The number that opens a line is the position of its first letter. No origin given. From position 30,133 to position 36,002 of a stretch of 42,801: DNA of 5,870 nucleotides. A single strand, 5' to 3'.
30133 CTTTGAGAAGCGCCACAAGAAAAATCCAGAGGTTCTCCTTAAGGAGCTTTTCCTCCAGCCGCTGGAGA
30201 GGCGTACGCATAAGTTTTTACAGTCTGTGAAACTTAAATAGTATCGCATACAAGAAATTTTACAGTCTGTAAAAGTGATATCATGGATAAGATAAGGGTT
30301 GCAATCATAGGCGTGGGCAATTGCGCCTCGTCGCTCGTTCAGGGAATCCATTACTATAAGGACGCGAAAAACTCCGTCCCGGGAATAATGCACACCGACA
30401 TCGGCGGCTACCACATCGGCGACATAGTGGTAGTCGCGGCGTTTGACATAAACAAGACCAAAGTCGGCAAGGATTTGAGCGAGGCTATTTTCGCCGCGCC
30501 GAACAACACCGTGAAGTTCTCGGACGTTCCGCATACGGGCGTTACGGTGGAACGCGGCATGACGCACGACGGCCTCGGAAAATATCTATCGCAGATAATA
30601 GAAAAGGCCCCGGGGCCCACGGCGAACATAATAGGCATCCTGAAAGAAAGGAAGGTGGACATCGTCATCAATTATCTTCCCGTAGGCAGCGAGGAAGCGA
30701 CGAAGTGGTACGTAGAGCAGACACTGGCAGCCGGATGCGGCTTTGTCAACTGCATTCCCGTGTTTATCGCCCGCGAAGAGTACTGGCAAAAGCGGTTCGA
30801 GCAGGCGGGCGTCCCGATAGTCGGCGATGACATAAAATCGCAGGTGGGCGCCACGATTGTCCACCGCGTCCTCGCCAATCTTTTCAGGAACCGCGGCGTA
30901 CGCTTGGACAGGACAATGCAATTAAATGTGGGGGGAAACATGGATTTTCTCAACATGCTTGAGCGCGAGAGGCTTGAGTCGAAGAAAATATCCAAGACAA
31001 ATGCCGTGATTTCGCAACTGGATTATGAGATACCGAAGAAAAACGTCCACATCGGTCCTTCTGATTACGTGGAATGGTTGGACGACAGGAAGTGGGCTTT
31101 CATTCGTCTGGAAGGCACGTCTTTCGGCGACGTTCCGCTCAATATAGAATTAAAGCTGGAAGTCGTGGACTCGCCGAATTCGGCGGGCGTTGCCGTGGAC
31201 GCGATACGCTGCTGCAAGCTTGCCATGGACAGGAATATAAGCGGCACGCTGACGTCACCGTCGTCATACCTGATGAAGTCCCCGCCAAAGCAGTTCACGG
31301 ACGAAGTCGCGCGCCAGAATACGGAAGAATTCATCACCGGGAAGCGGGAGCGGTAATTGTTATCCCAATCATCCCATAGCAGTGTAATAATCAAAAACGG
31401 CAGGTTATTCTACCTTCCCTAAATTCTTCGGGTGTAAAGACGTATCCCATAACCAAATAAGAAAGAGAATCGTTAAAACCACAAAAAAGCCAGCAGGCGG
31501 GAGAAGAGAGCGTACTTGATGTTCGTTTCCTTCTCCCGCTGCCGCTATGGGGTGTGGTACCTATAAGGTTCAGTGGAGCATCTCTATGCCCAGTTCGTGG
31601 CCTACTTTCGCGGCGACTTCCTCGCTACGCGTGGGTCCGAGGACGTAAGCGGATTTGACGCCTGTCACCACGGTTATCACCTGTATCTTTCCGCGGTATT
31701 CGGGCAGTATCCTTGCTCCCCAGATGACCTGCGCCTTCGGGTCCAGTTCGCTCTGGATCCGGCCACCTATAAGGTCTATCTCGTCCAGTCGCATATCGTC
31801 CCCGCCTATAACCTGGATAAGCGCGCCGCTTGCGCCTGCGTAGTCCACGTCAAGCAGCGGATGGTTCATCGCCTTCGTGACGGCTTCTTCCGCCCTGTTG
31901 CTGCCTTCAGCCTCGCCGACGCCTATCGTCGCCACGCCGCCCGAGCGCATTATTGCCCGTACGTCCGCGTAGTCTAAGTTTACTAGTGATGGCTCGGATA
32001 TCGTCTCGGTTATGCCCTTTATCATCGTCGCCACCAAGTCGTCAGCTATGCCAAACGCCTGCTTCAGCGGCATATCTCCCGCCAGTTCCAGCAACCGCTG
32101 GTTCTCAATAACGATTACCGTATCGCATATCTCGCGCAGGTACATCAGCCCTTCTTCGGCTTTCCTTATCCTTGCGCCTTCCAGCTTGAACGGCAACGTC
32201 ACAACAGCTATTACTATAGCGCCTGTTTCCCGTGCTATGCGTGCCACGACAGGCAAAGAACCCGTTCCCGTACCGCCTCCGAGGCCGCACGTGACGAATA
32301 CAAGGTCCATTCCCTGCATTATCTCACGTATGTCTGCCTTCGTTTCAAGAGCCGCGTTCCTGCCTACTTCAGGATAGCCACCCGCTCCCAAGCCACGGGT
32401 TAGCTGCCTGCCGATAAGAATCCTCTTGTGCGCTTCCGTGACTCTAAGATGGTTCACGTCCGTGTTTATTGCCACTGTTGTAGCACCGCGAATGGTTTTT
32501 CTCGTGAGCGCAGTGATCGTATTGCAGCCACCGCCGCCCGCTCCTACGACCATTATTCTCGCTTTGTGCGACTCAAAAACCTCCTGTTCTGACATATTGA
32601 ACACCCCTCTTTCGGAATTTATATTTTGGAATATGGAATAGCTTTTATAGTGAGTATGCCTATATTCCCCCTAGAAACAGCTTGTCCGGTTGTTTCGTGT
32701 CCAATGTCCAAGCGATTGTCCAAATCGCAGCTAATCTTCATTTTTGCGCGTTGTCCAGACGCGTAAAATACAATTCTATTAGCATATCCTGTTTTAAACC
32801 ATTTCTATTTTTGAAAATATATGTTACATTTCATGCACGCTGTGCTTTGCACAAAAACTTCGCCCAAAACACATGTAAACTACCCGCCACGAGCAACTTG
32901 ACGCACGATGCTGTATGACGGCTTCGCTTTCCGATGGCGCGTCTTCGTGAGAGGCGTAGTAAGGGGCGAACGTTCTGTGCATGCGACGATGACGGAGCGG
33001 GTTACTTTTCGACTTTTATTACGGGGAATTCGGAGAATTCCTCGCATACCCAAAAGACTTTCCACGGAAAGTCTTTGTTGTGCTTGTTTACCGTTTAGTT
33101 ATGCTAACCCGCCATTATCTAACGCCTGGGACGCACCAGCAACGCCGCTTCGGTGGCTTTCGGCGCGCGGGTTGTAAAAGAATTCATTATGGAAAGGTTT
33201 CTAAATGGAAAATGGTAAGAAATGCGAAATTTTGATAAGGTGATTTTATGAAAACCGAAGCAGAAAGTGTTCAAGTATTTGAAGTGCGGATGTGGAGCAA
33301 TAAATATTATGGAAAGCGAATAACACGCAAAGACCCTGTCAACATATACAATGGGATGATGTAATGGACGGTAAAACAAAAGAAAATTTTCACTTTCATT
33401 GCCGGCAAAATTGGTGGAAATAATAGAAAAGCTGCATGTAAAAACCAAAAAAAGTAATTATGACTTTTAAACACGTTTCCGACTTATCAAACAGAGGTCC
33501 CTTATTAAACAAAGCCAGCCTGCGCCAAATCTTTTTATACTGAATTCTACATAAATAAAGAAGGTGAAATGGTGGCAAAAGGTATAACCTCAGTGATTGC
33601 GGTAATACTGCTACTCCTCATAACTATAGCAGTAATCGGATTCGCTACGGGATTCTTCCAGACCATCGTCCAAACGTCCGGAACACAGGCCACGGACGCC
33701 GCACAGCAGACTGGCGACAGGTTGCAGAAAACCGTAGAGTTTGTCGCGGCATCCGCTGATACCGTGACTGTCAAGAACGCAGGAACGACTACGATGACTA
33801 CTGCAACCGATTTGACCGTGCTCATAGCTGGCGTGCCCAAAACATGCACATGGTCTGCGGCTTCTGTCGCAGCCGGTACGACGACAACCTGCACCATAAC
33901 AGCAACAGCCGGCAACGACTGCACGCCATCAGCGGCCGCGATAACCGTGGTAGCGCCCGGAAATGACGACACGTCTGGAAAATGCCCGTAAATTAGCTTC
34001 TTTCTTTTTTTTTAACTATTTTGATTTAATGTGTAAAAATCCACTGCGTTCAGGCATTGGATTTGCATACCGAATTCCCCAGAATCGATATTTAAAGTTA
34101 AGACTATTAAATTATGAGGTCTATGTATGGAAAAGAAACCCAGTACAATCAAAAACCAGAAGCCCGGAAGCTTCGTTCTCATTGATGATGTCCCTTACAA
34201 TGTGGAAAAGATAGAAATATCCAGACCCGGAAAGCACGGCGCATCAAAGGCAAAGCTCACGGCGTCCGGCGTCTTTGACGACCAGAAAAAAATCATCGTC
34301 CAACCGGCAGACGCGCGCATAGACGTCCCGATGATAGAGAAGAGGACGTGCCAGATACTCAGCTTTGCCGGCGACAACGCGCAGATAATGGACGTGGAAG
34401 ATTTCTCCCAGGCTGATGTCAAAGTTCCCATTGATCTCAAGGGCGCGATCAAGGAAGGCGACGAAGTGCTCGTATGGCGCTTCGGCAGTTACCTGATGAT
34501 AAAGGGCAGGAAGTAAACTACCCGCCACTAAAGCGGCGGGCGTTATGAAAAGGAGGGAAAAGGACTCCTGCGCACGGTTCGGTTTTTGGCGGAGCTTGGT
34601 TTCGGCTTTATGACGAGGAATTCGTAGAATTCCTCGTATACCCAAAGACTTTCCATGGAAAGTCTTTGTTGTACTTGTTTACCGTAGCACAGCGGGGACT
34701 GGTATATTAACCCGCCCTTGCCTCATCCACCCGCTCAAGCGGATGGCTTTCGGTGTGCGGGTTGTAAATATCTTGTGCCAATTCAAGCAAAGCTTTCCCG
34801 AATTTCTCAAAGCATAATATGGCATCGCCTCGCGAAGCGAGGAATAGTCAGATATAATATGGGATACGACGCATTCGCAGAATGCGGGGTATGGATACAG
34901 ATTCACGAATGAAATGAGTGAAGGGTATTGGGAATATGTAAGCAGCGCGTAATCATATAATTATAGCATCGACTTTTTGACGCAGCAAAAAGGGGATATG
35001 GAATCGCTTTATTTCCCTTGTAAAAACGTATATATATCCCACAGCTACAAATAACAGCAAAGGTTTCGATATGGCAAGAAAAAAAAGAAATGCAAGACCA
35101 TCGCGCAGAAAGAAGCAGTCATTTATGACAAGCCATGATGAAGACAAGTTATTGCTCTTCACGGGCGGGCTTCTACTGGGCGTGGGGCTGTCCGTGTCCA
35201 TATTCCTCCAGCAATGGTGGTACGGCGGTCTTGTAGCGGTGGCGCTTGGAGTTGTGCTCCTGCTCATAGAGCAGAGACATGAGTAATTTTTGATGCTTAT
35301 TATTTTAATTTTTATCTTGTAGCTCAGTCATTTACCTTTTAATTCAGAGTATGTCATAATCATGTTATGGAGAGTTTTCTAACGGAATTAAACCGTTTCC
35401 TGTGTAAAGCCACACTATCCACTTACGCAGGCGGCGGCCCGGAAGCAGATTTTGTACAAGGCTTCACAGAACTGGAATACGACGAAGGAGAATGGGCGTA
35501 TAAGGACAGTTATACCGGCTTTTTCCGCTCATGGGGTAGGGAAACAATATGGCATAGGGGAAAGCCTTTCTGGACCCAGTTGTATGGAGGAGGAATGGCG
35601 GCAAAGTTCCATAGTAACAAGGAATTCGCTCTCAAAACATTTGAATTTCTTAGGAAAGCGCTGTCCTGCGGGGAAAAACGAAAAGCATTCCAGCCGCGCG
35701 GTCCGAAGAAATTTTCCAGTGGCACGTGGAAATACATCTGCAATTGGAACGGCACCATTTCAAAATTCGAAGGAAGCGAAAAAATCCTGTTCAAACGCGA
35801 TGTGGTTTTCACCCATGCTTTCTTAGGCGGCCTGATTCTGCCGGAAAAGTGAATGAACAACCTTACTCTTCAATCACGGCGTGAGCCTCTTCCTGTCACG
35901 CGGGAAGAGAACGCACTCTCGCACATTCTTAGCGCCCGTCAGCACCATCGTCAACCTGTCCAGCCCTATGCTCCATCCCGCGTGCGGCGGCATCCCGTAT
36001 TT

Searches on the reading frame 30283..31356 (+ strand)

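Call 35: search_protein_families(library=pfam, proteins=[window:30283-31356:+], max_evalue=0.001)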
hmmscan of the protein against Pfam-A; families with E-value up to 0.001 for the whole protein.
window:30283-31356:+ (357 aa): 1 family
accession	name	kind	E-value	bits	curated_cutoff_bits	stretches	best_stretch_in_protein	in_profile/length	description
PF01658.22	Inos-1-P_synth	-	1.1e-37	128.9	27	1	189-297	1-107/107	Myo-inositol-1-phosphate synthase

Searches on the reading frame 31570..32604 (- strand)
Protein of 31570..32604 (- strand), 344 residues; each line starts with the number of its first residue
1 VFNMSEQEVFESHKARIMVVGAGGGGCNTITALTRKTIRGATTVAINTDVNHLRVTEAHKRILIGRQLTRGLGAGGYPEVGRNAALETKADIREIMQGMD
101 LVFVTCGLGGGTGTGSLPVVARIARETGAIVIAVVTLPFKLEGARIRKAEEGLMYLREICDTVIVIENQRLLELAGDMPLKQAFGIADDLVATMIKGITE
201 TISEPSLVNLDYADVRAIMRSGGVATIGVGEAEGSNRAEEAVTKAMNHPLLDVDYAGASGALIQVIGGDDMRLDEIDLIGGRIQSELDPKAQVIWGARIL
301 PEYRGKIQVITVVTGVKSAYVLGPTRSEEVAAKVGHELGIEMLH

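Call 35: search_protein_families(library=pfam, proteins=[window:31570-32604:-], max_evalue=0.001)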
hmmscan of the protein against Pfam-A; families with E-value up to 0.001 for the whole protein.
window:31570-32604:- (344 aa): 2 families
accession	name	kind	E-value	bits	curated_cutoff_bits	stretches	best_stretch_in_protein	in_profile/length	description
PF00091.31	Tubulin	-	7.4e-43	147.5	33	1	16-175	1-189/190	Tubulin/FtsZ family, GTPase domain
PF12327.13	FtsZ_C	-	1.2e-32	112.5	27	1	223-317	1-95/95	FtsZ family, C-terminal domain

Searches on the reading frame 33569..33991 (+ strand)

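Call 35: search_protein_families(library=pfam, proteins=[window:33569-33991:+], max_evalue=0.001)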
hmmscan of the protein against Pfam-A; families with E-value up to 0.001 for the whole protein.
window:33569-33991:+ (140 aa): 1 family
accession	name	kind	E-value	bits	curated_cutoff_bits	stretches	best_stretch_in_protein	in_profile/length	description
PF07705.17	CARDB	-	0.00041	20.9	22.7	1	65-129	24-83/101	CARDB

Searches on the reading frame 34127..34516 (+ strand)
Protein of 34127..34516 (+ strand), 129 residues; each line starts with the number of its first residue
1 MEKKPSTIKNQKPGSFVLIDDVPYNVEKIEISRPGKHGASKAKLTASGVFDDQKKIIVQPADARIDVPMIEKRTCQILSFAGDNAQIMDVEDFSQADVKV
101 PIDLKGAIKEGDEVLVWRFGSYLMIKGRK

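Call 35: search_protein_families(library=pfam, proteins=[window:34127-34516:+], max_evalue=0.001)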
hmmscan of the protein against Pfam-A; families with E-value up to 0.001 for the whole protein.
window:34127-34516:+ (129 aa): 2 families
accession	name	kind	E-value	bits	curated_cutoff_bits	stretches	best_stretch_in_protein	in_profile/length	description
PF21485.3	IF5A-like_N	-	2e-10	40.8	27.1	1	5-60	5-60/63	Translation initiation factor 5A-like, N-terminal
PF08207.18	EFP_N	-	0.00091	19.6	23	0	12-39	6-33/58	Elongation factor P (EF-P) KOW-like domain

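Call 50: find_encoding_contigs(protein=window:34127-34516:+, flank=4500, max_places=10)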
Protein window:34127-34516:+ (129 aa): 15 contigs read that carry it; 10 places shown.
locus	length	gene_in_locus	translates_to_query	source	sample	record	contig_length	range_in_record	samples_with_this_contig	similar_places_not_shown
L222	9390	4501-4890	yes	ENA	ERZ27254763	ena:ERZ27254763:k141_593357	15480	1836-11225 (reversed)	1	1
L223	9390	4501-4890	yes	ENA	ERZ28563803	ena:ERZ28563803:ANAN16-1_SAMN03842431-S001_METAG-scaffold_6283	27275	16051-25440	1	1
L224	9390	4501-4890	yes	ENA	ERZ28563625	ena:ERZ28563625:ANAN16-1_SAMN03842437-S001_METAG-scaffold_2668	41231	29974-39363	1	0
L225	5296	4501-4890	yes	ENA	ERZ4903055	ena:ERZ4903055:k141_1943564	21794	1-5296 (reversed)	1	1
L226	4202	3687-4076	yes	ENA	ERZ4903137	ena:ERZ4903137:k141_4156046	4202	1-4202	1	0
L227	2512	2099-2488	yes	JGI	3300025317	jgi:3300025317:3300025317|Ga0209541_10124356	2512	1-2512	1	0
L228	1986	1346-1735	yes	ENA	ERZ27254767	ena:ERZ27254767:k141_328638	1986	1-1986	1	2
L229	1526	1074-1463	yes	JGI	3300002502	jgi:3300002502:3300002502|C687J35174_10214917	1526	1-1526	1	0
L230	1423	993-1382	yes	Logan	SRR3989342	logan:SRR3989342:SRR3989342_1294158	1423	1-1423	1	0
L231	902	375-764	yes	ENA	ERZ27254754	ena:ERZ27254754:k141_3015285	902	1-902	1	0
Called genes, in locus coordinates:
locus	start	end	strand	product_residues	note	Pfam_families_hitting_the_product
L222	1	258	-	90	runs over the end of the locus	PF02686:GatC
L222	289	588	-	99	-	-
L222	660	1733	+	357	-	PF01658:Inos-1-P_synth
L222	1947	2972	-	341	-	PF00091:Tubulin, PF12327:FtsZ_C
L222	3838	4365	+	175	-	-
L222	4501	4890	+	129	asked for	PF21485:IF5A-like_N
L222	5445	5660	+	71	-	-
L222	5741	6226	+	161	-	PF18931:DUF5680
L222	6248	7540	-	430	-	PF01336:tRNA_anti-codon, PF00152:tRNA-synt_2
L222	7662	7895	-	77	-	-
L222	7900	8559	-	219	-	PF01351:RNase_HII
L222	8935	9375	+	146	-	-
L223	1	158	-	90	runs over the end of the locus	PF02686:GatC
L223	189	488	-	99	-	-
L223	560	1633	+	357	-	PF01658:Inos-1-P_synth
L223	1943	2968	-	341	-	PF00091:Tubulin, PF12327:FtsZ_C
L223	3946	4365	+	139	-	-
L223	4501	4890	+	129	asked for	PF21485:IF5A-like_N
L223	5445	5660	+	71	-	-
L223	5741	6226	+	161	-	PF18931:DUF5680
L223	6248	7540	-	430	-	PF01336:tRNA_anti-codon, PF00152:tRNA-synt_2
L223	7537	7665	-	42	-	-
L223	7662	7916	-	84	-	-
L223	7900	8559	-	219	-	PF01351:RNase_HII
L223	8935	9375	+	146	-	-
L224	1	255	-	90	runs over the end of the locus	PF02686:GatC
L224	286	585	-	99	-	-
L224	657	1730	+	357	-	PF01658:Inos-1-P_synth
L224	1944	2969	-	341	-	PF00091:Tubulin, PF12327:FtsZ_C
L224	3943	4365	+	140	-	-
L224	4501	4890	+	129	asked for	PF21485:IF5A-like_N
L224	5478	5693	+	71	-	-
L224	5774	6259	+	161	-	PF18931:DUF5680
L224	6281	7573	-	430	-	PF01336:tRNA_anti-codon, PF00152:tRNA-synt_2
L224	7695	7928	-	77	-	-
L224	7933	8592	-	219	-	PF01351:RNase_HII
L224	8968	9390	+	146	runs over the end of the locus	-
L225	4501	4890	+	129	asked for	PF21485:IF5A-like_N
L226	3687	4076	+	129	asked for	PF21485:IF5A-like_N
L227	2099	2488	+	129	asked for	PF21485:IF5A-like_N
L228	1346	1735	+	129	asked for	PF21485:IF5A-like_N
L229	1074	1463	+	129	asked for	PF21485:IF5A-like_N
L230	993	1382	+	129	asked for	PF21485:IF5A-like_N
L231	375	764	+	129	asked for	PF21485:IF5A-like_N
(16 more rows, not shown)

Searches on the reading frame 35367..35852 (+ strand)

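Call 35: search_protein_families(library=pfam, proteins=[window:35367-35852:+], max_evalue=0.001)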
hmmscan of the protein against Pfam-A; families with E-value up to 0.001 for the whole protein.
window:35367-35852:+ (161 aa): 1 family
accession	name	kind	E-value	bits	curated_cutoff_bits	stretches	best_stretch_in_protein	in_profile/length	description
PF18931.5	DUF5680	-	3.5e-21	76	25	1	47-157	1-104/104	Domain of unknown function (DUF5680)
